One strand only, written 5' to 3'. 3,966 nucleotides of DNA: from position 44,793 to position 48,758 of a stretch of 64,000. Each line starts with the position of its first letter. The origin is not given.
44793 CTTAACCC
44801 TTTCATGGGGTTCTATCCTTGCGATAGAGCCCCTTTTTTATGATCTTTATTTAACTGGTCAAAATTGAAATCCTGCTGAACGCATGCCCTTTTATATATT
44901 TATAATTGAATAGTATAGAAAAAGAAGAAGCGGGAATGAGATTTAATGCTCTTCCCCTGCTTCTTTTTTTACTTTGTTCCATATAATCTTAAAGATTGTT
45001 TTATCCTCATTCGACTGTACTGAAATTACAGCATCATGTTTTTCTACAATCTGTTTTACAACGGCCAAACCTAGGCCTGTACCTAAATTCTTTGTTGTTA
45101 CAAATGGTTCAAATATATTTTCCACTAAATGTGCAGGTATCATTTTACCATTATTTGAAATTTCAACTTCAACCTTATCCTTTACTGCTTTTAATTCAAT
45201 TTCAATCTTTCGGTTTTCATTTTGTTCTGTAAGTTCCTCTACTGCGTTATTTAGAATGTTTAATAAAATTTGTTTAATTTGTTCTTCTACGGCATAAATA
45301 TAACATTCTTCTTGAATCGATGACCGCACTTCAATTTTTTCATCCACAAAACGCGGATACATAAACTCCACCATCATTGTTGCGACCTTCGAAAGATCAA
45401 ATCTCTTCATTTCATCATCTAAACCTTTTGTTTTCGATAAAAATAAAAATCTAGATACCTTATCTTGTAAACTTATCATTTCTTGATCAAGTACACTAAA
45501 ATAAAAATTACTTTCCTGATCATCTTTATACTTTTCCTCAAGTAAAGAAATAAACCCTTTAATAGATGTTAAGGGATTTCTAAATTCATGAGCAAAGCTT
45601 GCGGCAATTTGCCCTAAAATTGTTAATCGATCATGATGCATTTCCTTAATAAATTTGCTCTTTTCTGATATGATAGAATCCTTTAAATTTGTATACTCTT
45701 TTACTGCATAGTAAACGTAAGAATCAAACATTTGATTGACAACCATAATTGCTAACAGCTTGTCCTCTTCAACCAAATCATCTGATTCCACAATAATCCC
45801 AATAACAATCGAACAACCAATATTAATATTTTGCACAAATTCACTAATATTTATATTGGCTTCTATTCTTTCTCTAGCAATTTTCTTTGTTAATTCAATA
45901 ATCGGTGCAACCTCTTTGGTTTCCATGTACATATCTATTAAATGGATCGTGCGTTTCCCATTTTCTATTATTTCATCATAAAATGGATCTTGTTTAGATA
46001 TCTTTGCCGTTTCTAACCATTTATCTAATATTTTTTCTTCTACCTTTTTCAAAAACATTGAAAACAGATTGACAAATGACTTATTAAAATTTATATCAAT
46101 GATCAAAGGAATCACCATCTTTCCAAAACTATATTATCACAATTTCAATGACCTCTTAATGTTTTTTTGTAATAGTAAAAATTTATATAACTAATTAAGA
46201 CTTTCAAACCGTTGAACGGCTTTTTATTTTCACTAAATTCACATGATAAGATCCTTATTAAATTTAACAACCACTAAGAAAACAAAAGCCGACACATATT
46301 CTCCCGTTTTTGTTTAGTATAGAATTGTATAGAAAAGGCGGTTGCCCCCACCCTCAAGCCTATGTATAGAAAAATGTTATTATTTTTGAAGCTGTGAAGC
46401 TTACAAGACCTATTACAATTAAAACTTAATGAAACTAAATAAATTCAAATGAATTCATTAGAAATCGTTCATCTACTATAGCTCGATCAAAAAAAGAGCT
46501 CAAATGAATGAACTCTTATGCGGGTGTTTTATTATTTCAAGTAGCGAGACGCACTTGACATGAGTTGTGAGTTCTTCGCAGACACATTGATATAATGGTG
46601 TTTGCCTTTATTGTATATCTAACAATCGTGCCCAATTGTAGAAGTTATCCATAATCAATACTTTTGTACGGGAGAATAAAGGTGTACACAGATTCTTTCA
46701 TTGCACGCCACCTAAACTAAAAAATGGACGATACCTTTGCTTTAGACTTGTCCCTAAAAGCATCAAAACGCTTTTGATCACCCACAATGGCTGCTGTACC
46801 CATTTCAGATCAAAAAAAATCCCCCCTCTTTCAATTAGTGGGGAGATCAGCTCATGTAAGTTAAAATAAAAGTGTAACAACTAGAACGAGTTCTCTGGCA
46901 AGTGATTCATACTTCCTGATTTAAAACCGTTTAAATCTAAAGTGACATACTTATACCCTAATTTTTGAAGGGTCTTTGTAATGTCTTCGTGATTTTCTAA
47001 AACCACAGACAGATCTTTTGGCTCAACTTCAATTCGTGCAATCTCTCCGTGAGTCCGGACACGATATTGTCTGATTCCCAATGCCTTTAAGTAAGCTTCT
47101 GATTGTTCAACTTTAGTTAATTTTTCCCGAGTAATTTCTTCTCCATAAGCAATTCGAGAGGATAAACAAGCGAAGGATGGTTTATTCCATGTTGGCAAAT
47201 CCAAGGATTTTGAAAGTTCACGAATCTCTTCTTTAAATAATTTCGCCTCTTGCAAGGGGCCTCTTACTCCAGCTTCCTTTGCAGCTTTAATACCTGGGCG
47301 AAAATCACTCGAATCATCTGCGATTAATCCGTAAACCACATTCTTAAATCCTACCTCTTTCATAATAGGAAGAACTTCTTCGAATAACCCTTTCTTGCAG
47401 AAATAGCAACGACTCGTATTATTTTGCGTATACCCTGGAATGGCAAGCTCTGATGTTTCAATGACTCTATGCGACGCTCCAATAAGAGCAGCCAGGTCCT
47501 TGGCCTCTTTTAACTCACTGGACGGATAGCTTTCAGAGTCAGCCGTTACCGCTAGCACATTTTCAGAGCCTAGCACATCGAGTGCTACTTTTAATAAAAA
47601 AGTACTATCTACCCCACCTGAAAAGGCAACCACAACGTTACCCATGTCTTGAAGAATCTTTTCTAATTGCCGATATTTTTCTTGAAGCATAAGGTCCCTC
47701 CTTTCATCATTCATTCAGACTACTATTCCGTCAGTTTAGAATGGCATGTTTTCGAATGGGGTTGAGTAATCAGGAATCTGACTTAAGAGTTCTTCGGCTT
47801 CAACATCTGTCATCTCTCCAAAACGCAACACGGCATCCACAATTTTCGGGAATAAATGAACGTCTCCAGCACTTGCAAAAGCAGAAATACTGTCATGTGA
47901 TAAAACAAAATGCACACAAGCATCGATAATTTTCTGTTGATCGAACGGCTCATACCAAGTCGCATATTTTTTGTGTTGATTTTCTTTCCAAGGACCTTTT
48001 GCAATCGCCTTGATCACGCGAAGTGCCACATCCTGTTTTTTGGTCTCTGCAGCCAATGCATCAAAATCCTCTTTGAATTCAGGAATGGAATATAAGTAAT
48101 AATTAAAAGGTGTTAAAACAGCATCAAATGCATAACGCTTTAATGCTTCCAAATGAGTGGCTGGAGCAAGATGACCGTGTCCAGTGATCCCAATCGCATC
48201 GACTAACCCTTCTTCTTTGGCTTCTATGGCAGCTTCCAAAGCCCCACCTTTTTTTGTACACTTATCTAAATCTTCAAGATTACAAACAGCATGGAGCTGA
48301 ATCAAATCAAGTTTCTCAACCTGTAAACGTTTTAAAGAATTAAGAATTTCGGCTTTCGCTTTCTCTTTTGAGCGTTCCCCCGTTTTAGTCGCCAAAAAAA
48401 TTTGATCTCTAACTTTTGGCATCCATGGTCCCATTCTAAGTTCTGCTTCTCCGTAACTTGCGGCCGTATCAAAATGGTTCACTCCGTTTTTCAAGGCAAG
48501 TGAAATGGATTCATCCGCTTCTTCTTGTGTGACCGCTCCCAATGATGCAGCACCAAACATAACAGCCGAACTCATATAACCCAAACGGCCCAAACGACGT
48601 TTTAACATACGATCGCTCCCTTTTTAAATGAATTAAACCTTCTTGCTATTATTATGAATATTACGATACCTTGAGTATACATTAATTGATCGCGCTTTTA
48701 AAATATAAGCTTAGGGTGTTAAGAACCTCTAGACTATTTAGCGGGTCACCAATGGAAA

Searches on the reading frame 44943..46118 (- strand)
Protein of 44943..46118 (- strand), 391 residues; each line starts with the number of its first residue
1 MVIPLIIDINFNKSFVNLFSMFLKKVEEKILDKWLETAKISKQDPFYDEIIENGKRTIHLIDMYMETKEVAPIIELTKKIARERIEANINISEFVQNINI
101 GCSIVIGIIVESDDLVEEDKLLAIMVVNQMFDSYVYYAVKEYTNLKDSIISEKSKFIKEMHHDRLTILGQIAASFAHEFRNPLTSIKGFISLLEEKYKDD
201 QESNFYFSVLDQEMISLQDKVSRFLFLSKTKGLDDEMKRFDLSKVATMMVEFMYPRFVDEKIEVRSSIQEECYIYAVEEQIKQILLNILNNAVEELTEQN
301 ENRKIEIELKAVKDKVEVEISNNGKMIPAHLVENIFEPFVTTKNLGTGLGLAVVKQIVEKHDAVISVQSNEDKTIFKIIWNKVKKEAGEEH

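Call 78: search_protein_families(library=pfam, proteins=[window:44943-46118:-], max_evalue=0.001)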
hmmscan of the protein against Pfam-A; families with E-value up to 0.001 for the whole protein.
window:44943-46118:- (391 aa): 5 families
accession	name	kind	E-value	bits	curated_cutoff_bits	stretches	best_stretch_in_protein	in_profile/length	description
PF09385.16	HisK_N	-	1.8e-27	96.3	24.4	1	19-143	4-128/129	Histidine kinase N terminal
PF02518.31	HATPase_c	-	1.7e-21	77.1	26.4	1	277-377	2-104/111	Histidine kinase-, DNA gyrase B-, and HSP90-like ATPase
PF00512.31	HisKA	-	3.9e-13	49.7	26.9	1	168-229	2-62/66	His Kinase A (phospho-acceptor) domain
PF14501.12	HATPase_c_5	-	1.1e-07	32.1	22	1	280-378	5-99/102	GHKL domain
PF13581.12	HATPase_c_2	-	0.00024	21.6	27.4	1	288-379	39-126/127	Histidine kinase-like ATPase domain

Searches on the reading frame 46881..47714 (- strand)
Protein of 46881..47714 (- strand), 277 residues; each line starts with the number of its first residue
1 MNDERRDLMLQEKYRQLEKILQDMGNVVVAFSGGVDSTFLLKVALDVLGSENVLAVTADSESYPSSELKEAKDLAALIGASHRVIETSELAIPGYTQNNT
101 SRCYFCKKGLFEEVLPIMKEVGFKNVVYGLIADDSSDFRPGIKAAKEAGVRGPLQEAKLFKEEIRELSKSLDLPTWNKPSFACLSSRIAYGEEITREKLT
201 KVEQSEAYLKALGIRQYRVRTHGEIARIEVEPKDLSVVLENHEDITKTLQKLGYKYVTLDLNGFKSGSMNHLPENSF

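Call 78: search_protein_families(library=pfam, proteins=[window:46881-47714:-], max_evalue=0.001)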
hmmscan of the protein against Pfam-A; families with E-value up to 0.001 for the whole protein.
window:46881-47714:- (277 aa): 4 families
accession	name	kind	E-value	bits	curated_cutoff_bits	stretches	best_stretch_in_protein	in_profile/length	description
PF02540.23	NAD_synthase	-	1.8e-08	34.3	21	1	23-87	15-81/242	NAD synthase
PF06508.19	QueC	-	9.3e-06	25.7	22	1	27-90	2-63/210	Queuosine biosynthesis protein QueC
PF00733.27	Asn_synthase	-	0.00026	21.2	21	1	22-89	15-81/354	Asparagine synthase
PF00764.25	Arginosuc_synth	-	0.0008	19.9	27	0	27-87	2-61/162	Arginosuccinate synthase N-terminal HUP domain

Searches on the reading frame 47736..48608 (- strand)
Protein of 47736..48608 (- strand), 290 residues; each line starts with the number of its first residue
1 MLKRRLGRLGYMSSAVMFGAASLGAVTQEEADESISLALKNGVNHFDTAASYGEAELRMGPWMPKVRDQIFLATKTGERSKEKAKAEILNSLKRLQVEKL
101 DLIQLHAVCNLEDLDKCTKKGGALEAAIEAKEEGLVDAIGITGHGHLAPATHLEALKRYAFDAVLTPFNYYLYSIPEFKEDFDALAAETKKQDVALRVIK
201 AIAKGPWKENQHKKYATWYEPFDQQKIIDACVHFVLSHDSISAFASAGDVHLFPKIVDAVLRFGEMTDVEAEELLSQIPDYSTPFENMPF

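Call 78: search_protein_families(library=pfam, proteins=[window:47736-48608:-], max_evalue=0.001)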
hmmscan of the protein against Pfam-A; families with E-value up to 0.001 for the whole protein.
window:47736-48608:- (290 aa): 1 family
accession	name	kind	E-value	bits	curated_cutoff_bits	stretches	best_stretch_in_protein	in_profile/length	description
PF00248.27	Aldo_ket_red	-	2.5e-21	76.5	24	1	16-214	2-204/291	Aldo/keto reductase family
